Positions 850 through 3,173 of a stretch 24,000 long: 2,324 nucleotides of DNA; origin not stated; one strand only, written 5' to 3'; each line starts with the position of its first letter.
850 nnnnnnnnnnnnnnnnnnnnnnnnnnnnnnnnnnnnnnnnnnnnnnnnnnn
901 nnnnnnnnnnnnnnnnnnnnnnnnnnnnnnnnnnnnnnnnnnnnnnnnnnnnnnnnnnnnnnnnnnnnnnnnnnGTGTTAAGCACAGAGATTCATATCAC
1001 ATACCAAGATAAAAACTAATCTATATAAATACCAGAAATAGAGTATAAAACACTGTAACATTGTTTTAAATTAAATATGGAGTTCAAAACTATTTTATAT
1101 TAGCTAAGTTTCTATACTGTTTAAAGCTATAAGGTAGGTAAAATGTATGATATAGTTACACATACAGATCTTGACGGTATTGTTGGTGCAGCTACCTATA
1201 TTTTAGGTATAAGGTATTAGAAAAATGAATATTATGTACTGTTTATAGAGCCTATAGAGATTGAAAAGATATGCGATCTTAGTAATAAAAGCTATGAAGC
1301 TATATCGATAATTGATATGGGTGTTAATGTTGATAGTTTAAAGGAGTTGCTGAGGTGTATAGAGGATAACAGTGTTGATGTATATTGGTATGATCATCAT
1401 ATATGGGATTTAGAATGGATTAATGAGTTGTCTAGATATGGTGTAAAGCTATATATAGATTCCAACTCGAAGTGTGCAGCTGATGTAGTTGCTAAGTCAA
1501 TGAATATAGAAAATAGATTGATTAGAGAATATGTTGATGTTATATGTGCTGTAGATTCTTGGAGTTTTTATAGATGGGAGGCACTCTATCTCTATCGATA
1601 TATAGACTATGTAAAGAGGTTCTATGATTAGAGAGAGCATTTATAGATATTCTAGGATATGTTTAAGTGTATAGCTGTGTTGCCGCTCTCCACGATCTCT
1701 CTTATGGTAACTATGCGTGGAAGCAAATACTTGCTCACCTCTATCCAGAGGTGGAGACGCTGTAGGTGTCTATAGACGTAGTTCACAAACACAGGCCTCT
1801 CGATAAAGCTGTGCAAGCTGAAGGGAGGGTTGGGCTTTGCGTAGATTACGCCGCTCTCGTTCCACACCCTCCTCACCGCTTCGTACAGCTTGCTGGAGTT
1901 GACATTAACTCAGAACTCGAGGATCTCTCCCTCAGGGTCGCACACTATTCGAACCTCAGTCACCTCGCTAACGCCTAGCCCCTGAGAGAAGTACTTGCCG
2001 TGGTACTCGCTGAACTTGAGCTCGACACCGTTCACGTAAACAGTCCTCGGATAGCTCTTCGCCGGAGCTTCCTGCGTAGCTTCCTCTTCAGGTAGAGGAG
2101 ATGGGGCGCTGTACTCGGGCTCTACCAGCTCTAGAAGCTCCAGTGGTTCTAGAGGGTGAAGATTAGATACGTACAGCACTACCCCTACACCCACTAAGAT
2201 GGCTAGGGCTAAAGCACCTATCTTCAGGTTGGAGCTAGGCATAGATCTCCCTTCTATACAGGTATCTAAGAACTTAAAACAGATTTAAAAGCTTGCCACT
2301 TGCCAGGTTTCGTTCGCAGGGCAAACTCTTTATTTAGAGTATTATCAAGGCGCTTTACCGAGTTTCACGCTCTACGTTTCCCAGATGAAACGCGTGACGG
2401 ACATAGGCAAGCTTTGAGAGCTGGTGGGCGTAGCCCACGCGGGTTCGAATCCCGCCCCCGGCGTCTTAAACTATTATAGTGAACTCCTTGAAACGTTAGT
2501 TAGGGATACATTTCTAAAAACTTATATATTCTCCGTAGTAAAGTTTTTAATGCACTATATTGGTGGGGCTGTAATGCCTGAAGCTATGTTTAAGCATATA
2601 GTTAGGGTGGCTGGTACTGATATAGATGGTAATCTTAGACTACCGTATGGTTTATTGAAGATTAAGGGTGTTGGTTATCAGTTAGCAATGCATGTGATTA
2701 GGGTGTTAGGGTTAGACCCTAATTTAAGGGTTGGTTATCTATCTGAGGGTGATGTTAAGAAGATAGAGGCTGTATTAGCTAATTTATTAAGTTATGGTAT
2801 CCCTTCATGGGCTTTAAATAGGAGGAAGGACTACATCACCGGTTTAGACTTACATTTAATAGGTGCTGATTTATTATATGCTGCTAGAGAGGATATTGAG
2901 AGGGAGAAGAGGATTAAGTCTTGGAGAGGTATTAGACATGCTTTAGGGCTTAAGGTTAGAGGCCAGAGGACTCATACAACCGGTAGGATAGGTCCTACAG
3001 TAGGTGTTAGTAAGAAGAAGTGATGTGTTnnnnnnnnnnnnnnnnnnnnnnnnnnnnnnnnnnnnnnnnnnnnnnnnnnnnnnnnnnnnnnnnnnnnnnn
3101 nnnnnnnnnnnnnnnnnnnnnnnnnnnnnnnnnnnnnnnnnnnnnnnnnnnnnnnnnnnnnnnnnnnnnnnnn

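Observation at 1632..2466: GC-rich foreign island between a truncated host gene and the tRNA half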

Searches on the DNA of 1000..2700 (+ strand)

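Call 7: search_rna_families(source=window, start=1000, end=2700, threshold=evalue, max_evalue=10, show_alignments=4)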
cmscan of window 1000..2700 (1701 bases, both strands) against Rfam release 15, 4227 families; matches with E-value up to 10: 3.
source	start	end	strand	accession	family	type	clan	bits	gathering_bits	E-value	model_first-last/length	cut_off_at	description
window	2420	2462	+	RF01684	mascRNA-menRNA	Gene;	-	21.2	42.5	0.27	1-56/56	no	MALAT1-associated small cytoplasmic RNA/MEN beta RNA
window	2438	2455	+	RF00023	tmRNA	Gene;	CL00001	17.7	47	0.00012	346-363/374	no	transfer-messenger RNA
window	2439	2455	-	RF04351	Plastid-psbl-rps4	Cis-reg;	-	16.8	68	3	9-25/53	no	Plastid-psbl-rps4 3UTR RNA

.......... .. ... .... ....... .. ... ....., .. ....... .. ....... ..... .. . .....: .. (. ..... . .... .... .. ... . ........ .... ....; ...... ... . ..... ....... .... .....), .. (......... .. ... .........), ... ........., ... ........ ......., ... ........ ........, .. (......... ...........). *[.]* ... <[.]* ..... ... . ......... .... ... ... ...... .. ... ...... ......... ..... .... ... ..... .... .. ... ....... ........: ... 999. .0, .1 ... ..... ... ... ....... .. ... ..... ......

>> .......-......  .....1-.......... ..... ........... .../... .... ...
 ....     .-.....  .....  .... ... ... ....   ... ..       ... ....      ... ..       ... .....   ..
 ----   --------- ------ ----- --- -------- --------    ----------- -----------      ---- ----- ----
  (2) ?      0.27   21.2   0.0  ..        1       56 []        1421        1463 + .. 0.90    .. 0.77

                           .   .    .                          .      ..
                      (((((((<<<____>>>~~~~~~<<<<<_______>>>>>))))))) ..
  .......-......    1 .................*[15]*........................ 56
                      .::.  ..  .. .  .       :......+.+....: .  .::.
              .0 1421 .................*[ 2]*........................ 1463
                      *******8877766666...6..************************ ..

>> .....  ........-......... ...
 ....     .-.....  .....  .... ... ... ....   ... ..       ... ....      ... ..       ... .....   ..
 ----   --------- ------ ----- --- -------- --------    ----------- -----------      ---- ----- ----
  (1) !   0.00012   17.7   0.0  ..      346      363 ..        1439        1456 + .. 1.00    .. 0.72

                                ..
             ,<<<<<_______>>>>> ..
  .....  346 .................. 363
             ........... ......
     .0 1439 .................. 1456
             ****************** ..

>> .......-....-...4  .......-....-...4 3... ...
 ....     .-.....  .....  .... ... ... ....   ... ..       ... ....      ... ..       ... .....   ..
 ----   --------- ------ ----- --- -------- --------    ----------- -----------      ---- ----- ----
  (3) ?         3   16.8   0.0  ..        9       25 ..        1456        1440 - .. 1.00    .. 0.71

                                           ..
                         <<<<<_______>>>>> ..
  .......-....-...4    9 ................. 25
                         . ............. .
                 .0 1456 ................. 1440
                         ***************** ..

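Call 85: search_dna_similar(query=window:1600-2480:+, collection=phages, mode=distant, max_evalue=0.001, max_rows=10)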
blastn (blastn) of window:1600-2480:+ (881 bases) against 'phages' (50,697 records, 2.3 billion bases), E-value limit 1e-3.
No match.

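Call 86: search_dna_similar(query=window:1600-2480:+, collection=plasmids, mode=distant, max_evalue=0.001, max_rows=10)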
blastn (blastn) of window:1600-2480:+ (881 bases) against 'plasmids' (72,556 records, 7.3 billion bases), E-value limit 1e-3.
No match.

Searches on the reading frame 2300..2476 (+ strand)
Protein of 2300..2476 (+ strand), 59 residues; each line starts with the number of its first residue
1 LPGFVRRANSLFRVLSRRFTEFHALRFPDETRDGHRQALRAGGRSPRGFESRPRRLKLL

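Call 93: search_protein_families(library=pfam, proteins=[window:2300-2476:+], max_evalue=10)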
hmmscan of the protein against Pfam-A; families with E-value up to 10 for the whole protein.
seq(59 aa): 0 families
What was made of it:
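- On SSV-type ('suicidal') integrase element: ORF 2300-2479 has no Pfam match (call 93).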

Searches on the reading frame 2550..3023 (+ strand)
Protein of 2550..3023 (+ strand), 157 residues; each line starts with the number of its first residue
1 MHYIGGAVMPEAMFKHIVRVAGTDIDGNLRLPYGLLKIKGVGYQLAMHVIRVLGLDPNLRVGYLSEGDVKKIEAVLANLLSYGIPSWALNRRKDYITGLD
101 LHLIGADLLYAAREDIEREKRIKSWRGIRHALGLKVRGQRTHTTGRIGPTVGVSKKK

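Call 15: search_protein_families(library=pfam, proteins=[window:2574-3023:+], max_evalue=0.1)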
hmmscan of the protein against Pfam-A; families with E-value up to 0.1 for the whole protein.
window:2574-3023:+ (149 aa): 1 family
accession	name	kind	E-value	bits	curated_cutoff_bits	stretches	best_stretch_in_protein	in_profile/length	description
PF00416.27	Ribosomal_S13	-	3.4e-40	137.9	31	1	11-138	1-127/128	Ribosomal protein S13/S18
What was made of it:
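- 2464..3023 (+): Native flank and the ribosomal protein S13 gene (2574-3023). From base 2411 the window is collinear with relatives that lack the island. Pfam Ribosomal_S13 3.4e-40 (call 15).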

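Call 50: find_encoding_contigs(protein=window:2574-3023:+, flank=4000, max_places=10)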
Protein window:2574-3023:+ (149 aa): no gene with exactly this product is on record in the collection.

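Call 51: find_encoding_contigs(protein=window:2550-3023:+, flank=4000, max_places=10)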
Protein window:2550-3023:+ (157 aa): no gene with exactly this product is on record in the collection.
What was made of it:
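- Tried and rejected: Two look-ups of S13 failed because the called protein differs (calls 50, 51).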
